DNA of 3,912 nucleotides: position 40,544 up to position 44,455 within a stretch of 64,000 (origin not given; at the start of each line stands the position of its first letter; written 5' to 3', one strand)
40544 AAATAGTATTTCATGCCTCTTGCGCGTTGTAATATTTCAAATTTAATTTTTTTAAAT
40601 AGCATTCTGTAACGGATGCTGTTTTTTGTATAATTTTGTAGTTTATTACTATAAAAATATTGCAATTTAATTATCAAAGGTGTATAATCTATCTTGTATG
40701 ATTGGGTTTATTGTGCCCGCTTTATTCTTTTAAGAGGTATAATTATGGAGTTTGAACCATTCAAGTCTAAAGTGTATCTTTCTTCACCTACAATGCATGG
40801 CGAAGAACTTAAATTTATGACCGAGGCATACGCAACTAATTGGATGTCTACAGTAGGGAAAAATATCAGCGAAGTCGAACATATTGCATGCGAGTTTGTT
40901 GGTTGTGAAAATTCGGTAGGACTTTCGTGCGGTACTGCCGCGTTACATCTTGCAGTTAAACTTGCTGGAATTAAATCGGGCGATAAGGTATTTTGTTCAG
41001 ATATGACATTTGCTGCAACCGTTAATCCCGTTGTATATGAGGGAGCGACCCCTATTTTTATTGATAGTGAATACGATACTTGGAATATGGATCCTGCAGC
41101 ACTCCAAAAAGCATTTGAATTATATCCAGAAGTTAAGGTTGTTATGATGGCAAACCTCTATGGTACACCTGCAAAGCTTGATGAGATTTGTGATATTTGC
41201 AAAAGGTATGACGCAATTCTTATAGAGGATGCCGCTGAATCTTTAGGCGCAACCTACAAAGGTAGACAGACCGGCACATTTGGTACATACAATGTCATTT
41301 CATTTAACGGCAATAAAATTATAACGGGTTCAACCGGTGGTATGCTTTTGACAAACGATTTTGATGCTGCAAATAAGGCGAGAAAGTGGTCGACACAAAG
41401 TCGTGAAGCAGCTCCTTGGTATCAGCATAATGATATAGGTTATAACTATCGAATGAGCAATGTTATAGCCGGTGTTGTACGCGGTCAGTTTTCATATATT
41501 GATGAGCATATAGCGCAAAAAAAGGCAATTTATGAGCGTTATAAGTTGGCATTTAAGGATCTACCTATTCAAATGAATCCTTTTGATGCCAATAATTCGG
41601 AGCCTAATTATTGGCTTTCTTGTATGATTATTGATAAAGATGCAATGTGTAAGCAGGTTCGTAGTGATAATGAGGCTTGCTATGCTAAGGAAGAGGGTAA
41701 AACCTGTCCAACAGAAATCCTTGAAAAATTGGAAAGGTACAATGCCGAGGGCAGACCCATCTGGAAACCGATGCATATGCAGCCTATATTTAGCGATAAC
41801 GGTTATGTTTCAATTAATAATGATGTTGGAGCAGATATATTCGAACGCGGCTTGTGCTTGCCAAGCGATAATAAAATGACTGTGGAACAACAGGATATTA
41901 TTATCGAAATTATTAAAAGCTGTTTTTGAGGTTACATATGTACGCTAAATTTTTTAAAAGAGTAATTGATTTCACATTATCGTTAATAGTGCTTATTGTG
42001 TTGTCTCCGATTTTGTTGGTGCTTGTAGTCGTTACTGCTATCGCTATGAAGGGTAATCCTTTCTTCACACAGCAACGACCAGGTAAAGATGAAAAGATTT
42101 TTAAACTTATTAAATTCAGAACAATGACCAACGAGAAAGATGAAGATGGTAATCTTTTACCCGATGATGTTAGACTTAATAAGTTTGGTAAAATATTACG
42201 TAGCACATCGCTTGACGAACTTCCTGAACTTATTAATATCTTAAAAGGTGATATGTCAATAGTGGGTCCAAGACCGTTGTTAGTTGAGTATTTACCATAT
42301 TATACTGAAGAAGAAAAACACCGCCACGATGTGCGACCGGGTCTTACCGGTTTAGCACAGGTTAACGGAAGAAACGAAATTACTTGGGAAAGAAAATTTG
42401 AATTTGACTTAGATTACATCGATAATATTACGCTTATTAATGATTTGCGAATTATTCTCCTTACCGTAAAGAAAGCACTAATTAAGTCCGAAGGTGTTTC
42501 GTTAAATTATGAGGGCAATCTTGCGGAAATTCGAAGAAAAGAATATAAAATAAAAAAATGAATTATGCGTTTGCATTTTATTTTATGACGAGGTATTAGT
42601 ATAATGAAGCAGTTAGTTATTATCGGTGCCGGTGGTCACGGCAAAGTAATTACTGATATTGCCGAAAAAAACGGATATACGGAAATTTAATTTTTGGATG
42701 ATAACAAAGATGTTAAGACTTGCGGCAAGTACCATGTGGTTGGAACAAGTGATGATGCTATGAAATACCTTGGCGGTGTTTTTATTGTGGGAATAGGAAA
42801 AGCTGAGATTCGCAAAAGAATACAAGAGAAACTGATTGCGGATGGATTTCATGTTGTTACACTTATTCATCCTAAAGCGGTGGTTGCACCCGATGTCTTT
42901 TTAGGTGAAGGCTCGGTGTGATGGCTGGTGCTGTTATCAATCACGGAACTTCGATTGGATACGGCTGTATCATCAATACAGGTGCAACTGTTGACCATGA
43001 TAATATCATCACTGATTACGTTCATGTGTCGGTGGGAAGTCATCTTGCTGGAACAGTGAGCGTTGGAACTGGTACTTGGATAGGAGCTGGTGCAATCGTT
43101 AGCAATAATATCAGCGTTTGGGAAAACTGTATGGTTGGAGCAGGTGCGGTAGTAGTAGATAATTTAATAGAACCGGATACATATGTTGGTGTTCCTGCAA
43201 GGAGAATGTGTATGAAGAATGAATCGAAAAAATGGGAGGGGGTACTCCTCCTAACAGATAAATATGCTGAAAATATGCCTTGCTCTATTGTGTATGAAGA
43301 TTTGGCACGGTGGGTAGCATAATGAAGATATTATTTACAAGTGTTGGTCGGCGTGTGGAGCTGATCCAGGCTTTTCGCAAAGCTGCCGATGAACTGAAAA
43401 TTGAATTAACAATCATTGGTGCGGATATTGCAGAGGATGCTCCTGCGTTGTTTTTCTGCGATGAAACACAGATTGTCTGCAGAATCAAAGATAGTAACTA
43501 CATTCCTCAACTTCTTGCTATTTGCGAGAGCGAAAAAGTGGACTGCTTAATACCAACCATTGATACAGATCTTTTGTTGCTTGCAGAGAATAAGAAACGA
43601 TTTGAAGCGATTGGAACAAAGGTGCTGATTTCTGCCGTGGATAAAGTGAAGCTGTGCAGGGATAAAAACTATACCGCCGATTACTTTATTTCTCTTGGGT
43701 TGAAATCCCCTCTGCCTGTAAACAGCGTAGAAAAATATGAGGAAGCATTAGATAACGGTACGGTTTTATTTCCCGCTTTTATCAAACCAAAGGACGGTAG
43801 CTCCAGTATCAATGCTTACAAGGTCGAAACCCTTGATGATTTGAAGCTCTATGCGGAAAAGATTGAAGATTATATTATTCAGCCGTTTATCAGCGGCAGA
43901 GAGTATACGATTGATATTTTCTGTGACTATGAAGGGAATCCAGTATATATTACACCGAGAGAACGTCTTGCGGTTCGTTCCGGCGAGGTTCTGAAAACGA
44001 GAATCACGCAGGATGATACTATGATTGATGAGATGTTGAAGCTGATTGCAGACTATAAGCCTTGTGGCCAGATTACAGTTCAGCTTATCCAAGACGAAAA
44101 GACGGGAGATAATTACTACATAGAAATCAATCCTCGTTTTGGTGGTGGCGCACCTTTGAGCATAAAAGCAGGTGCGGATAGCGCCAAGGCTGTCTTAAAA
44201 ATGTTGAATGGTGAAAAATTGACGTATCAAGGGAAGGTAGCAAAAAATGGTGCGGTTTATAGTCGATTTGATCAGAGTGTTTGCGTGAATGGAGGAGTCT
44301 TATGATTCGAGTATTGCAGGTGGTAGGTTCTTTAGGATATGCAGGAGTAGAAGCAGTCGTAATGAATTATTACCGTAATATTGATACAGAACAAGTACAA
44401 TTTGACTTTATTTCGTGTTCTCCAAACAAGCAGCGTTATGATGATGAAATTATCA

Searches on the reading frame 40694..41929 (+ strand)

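Call 67: search_protein_families(library=ncbifam, proteins=[window:40694-41929:+], max_evalue=0.00001)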
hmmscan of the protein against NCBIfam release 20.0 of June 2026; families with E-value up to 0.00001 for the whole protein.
window:40694-41929:+ (411 aa): 8 families
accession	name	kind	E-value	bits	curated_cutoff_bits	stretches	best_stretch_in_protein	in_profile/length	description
TIGR04181.1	NHT_00031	hypoth_equivalog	1.9e-96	323.1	420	1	27-391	1-358/359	LegC family aminotransferase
TIGR03588.1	PseC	equivalog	7.4e-60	202.8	423.5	1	37-411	12-380/380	UDP-4-amino-4,6-dideoxy-N-acetyl-beta-L-altrosamine transaminase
NF008687.0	PRK11706.1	equivalog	2.6e-44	151.5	375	1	28-410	3-373/375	dTDP-4-amino-4,6-dideoxygalactose transaminase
NF008658.2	PRK11658.1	equivalog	7.3e-44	149.9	631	1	28-316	6-300/379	UDP-4-amino-4-deoxy-L-arabinose aminotransferase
NF011936.0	PRK15407.1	equivalog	1.1e-37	129.8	423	1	19-224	29-239/440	lipopolysaccharide biosynthesis protein RfbH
TIGR04427.1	PLP_DesI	equivalog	1.8e-35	122.8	650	1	23-316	17-306/390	dTDP-4-dehydro-6-deoxyglucose aminotransferase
TIGR02379.1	ECA_wecE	subfamily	6.7e-34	117.2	434.85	1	30-407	5-371/376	dTDP-4-amino-4,6-dideoxy-D-glucose transaminase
TIGR01977.1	am_tr_V_EF2568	hypoth_equivalog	9.5e-06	24.9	377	0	56-216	44-209/376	cysteine desulfurase family protein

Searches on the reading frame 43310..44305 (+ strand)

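Call 67: search_protein_families(library=ncbifam, proteins=[window:43310-44305:+], max_evalue=0.00001)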
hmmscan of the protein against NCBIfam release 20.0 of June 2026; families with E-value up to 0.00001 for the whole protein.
window:43310-44305:+ (331 aa): 13 families
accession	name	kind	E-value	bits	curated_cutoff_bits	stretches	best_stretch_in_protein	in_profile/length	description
NF009405.0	PRK12767.1-4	equivalog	7.9e-81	271.5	390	1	5-326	1-315/320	carbamoyl phosphate synthase-like protein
NF009403.0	PRK12767.1-2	equivalog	8.3e-68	229.1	286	2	5-249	1-239/342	carbamoyl phosphate synthase-like protein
NF009406.0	PRK12767.1-5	equivalog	2e-67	227.6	271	1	5-304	3-298/327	carbamoyl phosphate synthase-like protein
NF009404.0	PRK12767.1-3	equivalog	3.9e-65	220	316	1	5-327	1-334/344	carbamoyl phosphate synthase-like protein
NF009402.0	PRK12767.1-1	equivalog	2.5e-39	135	218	1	5-298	3-297/329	carbamoyl phosphate synthase-like protein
NF053643.1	Ddl_archaea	equivalog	4.1e-17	62.2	500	1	5-286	1-281/367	putative pseudomurein biosynthesis ATP-grasp protein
NF005315.0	PRK06849.1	equivalog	1.1e-09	37.8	406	1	60-280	60-279/389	hypothetical protein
TIGR03909.1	pyrrolys_PylC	equivalog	3e-09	36.1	248.3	1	71-206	56-179/374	3-methylornithine--L-lysine ligase PylC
NF011167.0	PRK14569.1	equivalog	2.4e-07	30.4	410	1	146-277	123-265/296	D-alanyl-alanine synthetase A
NF002378.0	PRK01372.1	subfamily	2.5e-07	29.7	243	1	108-216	90-201/305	D-alanine--D-alanine ligase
NF002563.0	PRK02186.1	subfamily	2.6e-07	29.3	625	0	112-210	101-204/890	argininosuccinate lyase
TIGR01205.1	D_ala_D_alaTIGR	subfamily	6.9e-07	28.5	245.65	1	105-206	93-203/318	D-alanine--D-alanine ligase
NF002527.0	PRK01966.1-3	equivalog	1.1e-06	28.1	310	1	98-218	98-224/332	D-alanine--D-alanine ligase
